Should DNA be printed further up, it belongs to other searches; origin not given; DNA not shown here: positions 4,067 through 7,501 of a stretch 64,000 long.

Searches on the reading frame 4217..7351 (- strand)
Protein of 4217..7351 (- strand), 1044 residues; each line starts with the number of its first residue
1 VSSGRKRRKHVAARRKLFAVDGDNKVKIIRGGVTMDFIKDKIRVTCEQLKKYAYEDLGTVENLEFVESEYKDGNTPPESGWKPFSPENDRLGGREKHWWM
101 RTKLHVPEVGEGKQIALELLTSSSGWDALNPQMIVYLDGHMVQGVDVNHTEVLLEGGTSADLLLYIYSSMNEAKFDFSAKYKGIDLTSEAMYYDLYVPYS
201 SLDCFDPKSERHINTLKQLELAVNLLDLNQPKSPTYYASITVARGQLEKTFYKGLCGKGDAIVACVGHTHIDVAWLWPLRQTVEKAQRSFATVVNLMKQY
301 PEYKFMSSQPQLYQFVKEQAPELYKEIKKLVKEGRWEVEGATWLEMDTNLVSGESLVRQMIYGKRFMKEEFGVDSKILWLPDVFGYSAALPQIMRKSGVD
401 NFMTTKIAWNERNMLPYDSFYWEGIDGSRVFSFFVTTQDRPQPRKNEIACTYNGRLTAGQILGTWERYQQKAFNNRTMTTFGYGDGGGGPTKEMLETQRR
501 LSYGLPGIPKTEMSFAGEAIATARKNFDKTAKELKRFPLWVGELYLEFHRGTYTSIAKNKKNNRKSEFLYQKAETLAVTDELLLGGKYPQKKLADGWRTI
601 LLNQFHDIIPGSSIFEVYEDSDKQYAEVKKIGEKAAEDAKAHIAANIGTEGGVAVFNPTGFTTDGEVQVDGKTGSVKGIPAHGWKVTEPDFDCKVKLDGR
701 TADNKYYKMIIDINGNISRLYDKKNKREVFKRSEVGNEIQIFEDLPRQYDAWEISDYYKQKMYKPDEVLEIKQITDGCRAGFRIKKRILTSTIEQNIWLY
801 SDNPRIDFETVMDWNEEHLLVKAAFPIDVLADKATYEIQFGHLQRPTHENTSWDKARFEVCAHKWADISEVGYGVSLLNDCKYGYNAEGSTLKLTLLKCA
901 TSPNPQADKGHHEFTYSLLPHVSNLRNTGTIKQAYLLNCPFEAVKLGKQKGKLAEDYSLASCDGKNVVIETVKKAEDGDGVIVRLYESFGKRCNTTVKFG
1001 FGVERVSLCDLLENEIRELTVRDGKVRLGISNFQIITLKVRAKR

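Call 24: search_protein_families(library=pfam, proteins=[window:4217-7351:-])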
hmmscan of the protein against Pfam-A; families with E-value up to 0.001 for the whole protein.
window:4217-7351:- (1044 aa): 5 families
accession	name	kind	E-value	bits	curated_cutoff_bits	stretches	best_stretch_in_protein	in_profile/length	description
PF01074.27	Glyco_hydro_38N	-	3.2e-87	292.8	25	1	263-529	2-258/270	Glycosyl hydrolases family 38 N-terminal domain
PF07748.19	Glyco_hydro_38C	-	4.7e-62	210.3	25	1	703-905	2-205/206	Glycosyl hydrolases family 38 C-terminal domain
PF09261.16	Alpha-mann_mid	-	8.2e-27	93.6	31.1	1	547-641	1-94/96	Alpha mannosidase middle domain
PF17677.7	Glyco_hydro38C2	-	1.6e-19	70.2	22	1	966-1038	1-72/72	Glycosyl hydrolases family 38 C-terminal beta sandwich domain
PF03065.20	Glyco_hydro_57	-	6.6e-07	29.4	21.2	1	298-417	70-184/291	Glycosyl hydrolase family 57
